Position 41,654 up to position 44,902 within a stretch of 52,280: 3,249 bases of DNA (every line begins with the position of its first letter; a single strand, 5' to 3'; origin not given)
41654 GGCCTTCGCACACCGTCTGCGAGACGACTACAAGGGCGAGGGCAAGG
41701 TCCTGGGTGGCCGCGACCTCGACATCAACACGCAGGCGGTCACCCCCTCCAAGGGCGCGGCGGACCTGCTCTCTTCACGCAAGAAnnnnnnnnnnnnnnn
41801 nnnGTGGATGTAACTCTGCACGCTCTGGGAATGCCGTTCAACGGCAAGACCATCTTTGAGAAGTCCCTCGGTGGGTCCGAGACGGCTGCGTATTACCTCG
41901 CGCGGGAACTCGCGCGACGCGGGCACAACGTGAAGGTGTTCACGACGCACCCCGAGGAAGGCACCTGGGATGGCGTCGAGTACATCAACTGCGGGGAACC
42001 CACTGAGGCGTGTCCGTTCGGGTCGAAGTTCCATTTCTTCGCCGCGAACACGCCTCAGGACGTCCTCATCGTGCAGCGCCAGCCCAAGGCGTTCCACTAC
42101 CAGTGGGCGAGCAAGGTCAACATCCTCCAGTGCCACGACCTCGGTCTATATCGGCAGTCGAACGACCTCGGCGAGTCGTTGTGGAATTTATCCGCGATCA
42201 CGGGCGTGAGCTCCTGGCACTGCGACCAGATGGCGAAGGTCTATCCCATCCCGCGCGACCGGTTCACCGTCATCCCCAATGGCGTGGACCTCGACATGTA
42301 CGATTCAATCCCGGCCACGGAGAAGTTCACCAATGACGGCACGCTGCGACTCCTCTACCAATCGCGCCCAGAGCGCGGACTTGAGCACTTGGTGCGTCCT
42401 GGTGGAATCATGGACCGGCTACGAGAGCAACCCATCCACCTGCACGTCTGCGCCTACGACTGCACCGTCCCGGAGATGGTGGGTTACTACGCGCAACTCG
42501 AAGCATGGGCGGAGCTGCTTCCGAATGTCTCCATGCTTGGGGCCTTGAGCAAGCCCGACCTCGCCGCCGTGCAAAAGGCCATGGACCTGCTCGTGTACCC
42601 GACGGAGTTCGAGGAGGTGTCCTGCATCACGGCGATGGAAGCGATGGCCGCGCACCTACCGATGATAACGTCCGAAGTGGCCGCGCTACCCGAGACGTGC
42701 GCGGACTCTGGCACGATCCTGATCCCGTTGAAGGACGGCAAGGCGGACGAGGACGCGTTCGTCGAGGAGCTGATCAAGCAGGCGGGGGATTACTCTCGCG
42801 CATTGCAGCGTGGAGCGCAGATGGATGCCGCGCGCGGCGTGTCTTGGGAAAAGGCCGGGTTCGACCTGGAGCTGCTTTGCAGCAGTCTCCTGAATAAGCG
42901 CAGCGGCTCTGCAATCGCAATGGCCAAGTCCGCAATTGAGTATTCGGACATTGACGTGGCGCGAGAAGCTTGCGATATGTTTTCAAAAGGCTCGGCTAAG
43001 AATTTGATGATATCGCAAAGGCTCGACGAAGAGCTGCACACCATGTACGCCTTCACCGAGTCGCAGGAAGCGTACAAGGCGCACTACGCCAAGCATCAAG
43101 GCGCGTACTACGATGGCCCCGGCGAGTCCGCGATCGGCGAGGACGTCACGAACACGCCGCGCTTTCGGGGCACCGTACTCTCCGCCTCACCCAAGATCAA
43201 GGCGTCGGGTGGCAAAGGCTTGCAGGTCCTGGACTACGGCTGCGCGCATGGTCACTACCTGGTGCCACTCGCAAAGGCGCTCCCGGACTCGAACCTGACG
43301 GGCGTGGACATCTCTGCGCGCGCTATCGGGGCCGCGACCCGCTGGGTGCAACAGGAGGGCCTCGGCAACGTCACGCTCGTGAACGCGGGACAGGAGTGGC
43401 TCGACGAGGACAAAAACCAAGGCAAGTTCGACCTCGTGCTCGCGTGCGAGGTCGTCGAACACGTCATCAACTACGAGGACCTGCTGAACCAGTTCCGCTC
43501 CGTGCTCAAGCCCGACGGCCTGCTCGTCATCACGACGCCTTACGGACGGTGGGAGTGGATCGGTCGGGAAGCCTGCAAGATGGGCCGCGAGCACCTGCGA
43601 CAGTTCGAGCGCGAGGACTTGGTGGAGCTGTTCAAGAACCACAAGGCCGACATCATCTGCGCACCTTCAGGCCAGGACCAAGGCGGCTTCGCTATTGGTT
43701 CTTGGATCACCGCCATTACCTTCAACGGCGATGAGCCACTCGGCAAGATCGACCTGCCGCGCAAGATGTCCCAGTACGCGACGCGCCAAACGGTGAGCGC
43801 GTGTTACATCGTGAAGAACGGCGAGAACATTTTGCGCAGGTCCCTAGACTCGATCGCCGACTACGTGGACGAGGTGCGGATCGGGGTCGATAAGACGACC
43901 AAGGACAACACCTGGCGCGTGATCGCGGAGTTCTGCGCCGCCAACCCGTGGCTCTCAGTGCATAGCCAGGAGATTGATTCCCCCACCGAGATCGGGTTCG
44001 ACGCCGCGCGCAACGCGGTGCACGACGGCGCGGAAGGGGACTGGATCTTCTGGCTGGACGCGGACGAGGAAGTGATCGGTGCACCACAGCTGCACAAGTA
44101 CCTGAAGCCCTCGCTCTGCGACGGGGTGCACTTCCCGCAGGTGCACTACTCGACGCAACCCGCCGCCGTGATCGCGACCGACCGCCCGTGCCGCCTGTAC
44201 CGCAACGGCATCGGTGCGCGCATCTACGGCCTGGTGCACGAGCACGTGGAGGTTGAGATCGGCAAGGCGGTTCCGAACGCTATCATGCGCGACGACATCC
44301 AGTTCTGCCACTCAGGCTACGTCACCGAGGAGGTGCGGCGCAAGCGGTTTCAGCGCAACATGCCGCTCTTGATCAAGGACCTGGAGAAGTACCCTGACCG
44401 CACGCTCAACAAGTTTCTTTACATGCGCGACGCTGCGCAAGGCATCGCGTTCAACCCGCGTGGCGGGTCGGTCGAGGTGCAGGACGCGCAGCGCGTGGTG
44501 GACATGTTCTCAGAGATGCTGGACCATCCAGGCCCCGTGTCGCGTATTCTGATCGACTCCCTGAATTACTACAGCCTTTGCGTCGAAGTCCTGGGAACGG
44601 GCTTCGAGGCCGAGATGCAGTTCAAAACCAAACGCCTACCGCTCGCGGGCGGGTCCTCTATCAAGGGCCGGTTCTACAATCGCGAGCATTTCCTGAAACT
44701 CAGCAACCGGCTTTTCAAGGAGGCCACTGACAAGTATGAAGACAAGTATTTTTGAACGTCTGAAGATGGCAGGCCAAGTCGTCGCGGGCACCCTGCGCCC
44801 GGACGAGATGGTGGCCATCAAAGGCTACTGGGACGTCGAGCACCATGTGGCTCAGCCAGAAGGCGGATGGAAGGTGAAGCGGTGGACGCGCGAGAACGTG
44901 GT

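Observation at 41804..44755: GT4-methyltransferase-GT2 mega-enzyme in the head module: candidate virion glycosylation assembly line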

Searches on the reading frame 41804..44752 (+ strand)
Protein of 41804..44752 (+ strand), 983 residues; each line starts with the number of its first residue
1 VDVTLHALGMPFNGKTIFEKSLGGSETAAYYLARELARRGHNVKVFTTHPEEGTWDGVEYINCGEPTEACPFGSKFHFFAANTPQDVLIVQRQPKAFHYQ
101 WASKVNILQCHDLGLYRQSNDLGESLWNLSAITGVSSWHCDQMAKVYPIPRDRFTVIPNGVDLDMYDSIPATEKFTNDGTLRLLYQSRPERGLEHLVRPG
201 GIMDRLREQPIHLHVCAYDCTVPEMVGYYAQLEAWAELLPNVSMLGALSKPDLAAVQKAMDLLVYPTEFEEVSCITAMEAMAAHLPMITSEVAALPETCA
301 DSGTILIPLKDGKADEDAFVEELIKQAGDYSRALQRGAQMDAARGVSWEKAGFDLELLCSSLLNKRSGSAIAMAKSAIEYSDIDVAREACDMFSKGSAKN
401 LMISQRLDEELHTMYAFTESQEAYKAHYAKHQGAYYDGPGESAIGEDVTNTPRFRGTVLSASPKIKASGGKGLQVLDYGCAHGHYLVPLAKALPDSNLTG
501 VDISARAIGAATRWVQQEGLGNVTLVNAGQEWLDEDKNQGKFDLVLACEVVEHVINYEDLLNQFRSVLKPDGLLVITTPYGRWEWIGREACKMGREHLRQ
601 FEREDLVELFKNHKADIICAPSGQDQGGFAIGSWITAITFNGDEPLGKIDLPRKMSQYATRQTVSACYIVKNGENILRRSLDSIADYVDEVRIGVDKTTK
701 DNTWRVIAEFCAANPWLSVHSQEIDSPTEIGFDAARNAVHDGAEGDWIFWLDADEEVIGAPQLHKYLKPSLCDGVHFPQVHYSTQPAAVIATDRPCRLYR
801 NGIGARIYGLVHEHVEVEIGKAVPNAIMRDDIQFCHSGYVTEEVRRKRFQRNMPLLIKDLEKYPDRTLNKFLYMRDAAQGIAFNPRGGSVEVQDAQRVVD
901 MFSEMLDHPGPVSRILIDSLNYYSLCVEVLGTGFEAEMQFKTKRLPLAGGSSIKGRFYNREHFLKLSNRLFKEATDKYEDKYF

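Call 3: search_protein_families(library=pfam, proteins=[window:41804-44752:+], max_evalue=0.1)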
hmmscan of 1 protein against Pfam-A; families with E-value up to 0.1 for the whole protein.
window:41804-44752:+ (983 aa): 18 families
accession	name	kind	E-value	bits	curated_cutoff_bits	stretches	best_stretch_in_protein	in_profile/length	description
PF13489.12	Methyltransf_23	-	1.6e-21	77.2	27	1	469-613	20-157/164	Methyltransferase domain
PF13847.12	Methyltransf_31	-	1.1e-19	71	27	1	471-581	3-114/145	Methyltransferase domain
PF08242.18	Methyltransf_12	-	1.2e-18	68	30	1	476-574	1-98/98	Methyltransferase domain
PF13649.12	Methyltransf_25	-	2.1e-16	60.8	27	1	475-572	1-97/97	Methyltransferase domain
PF13439.12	Glyco_transf_4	-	7.8e-15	55.8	28.5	1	23-164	2-169/170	Glycosyltransferase Family 4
PF08241.18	Methyltransf_11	-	3.3e-14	53.7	21.2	1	476-576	1-95/95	Methyltransferase domain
PF13692.12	Glyco_trans_1_4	-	9.1e-12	45.9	27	1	224-323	46-136/142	Glycosyl transferases group 1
PF00534.26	Glycos_transf_1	-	2.6e-10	40.5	26.4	1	232-308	62-141/172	Glycosyl transferases group 1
PF00535.33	Glycos_transf_2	-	4.4e-09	36.9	23.3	1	667-757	3-91/168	Glycosyl transferase family 2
PF13579.12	Glyco_trans_4_4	-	3.5e-08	34.4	29.7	1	23-160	1-158/158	Glycosyl transferase 4-like domain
PF02390.23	Methyltransf_4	-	8.4e-08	32.3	24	1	474-528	4-58/173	Putative methyltransferase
PF02353.26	CMAS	-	1.9e-06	27.8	27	1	471-578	62-166/273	Mycolic acid cyclopropane synthetase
PF01209.24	Ubie_methyltran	-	1.1e-05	25.4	20.1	1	470-576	46-151/233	ubiE/COQ5 methyltransferase family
PF05175.20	MTS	-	1.3e-05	25.3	23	1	473-574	33-136/170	Methyltransferase small domain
PF06325.19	PrmA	-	0.0041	17.1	22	1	472-576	162-258/296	Ribosomal protein L11 methyltransferase (PrmA)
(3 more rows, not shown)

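Call 4: search_protein_families(library=phrogs, proteins=[window:41804-44752:+], max_evalue=0.01)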
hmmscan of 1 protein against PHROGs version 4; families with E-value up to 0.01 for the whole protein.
window:41804-44752:+ (983 aa): 6 families
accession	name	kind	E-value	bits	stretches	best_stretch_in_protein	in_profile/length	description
phrog_2170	-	moron, auxiliary metabolic gene and host takeover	2.4e-15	57.5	1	128-304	127-298/374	glycosyltransferase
phrog_22502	-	other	3.3e-10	41.1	1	470-599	70-197/276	methyltransferase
phrog_4752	-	other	3e-09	37.5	1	472-579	52-161/241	tRNA methyltransferase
phrog_13126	-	moron, auxiliary metabolic gene and host takeover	6.9e-08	33.1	1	666-876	5-201/394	beta-1,4-glycosyltransferase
phrog_27380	-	other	1.3e-05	25.9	1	465-569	88-180/285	methyltransferase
phrog_26352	-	unknown function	0.0059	16.5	0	24-338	24-313/346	-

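Call 5: search_protein_families(library=ncbifam, proteins=[window:41804-44752:+], max_evalue=0.1)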
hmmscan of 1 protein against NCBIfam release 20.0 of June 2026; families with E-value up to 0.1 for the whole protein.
window:41804-44752:+ (983 aa): 60 families (the best 25 are shown)
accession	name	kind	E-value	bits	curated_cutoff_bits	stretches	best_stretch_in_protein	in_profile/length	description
TIGR01983.1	UbiG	equivalog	1.6e-15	57.1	102.95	1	470-578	48-153/228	bifunctional 2-polyprenyl-6-hydroxyphenol methylase/3-demethylubiquinol 3-O-methyltransferase UbiG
NF043040.1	corrin_prot_MT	hypoth_equivalog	2.2e-10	40.3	180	1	467-577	36-148/216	corrinoid protein-associated methyltransferase CpaM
TIGR02149.1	glgA_Coryne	subfamily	2.7e-10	40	302.4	1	130-325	146-347/391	glycogen synthase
TIGR04345.1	ovoA_Cterm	equivalog_domain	3.7e-09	36.4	170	1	540-583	133-176/242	putative 4-mercaptohistidine N1-methyltransferase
NF041876.1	EPS_EpsE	equivalog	3.9e-09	36.2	400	1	151-333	185-365/389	exopolysaccharide biosynthesis GT4 family glycosyltransferase EpsE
TIGR04195.1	S_glycosyl_SunS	equivalog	1.1e-08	34.3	350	1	661-876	56-262/421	SunS family peptide S-glycosyltransferase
TIGR00091.1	TIGR00091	equivalog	4.5e-08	32.7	112.65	1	475-574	20-128/194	tRNA (guanosine(46)-N7)-methyltransferase TrmB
NF001080.0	PRK00121.2-2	equivalog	1.8e-07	30.6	132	1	475-534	50-109/224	tRNA (guanosine(46)-N7)-methyltransferase TrmB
NF041536.1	ArsM_DUF2284_UU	exception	2.7e-07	29.3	575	1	471-577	76-181/459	arsenite methyltransferase/DUF2284 domain selenoprotein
TIGR03999.1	thiol_BshA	equivalog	2.8e-07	29.8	273.7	1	236-302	251-314/375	N-acetyl-alpha-D-glucosaminyl L-malate synthase BshA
TIGR03534.1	RF_mod_PrmC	equivalog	3.9e-07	29.8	199.1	1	469-547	86-162/253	peptide chain release factor N(5)-glutamine methyltransferase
TIGR02072.1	BioC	equivalog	7.4e-07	29.2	184.95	1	474-579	37-135/244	malonyl-ACP O-methyltransferase BioC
TIGR04543.1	ketoArg_3Met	equivalog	9.5e-07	28.2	425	1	473-557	151-236/336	2-ketoarginine methyltransferase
TIGR03449.1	mycothiol_MshA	equivalog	1.5e-06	27.3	462.5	1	189-355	231-396/406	D-inositol-3-phosphate glycosyltransferase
NF045667.1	MTase_DVU1556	equivalog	1.9e-06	27.5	155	1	471-584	22-127/213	DVU_1556 family methyltransferase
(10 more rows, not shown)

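Call 7: search_dna_similar(query=window:41804-44752:+, collection=phages, mode=protein, max_rows=40)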
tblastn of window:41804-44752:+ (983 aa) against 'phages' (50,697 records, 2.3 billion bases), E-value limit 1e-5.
Records with a match: 18; places in all: 18; records where one place covers at least 80% of the query: 0.
Best place of each record, by identity: <60% 18.
By first word of the organism name: Sinorhizobium 7; Listeria 3; Pelagibacter 2; Enterococcus 1; Stenotrophomonas 1; Marine 1; Rhizobium 1; Ochrobactrum 1; Bacteriophage 1.
By host as written in the record: Sinorhizobium meliloti 7; Listeria monocytogenes 3; Candidatus Pelagibacter sp. HTCC1062 2; - 2; Enterococcus faecalis 1; Stenotrophomonas maltophilia D1571 1; Rhizobium phaseoli I1_18 1; Ochrobactrum sp. POC9 1.
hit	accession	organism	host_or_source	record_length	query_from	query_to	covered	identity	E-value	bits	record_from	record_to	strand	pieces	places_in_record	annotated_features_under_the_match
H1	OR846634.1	Enterococcus phage Efs 1-1-1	Enterococcus faecalis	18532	662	909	25%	26.0%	1e-5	56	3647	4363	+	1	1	record has no annotation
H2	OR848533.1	Listeria phage LM 4-14-1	Listeria monocytogenes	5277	661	861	20%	31.7%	8e-11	72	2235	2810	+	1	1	record has no annotation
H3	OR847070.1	Listeria phage LM 4-11-1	Listeria monocytogenes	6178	661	861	20%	31.7%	8e-11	72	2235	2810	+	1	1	record has no annotation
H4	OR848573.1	Listeria phage LM 4-14-1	Listeria monocytogenes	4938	661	861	20%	31.2%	3e-10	71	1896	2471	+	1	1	record has no annotation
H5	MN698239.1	Pelagibacter phage HTVC023P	Candidatus Pelagibacter sp. HTCC1062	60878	136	366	23%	26.9%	7e-14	83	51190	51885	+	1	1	glycosyl transferases group 1 | hypothetical protein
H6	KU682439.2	Stenotrophomonas phage vB_SmaS-DLP_6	Stenotrophomonas maltophilia D1571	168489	103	354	26%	24.6%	2e-8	65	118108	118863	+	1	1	glycosyl transferase protein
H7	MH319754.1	Marine virus AG-345-L05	single cell amplified by WGA-X; seawater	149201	79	329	26%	23.7%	6e-7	60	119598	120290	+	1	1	record has no annotation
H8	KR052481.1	Sinorhizobium phage phiM19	Sinorhizobium meliloti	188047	116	335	22%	26.3%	4e-8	64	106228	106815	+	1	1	glycosyltransferase-family protein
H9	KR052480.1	Sinorhizobium phage phiM7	Sinorhizobium meliloti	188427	116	335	22%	26.3%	4e-8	64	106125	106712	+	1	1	glycosyltransferase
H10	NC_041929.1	Sinorhizobium phage phiM7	Sinorhizobium meliloti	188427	116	335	22%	26.3%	4e-8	64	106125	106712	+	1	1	glycosyltransferase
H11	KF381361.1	Sinorhizobium phage phiM12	Sinorhizobium meliloti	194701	116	335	22%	26.3%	4e-8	64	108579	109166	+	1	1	glycosyl transferase-family protein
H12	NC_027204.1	Sinorhizobium phage phiM12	Sinorhizobium meliloti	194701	116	335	22%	26.3%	4e-8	64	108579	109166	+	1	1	glycosyltransferase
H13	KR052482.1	Sinorhizobium phage phiN3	Sinorhizobium meliloti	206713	116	335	22%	26.3%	6e-8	63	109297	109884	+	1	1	glycosyltransferase-family protein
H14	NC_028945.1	Sinorhizobium phage phiN3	Sinorhizobium meliloti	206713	116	335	22%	26.3%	6e-8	63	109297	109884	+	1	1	glycosyltransferase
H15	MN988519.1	Rhizobium phage RHph_I1_18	Rhizobium phaseoli I1_18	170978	85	299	22%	25.7%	1e-6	59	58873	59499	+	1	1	putative glycosyltransferase protein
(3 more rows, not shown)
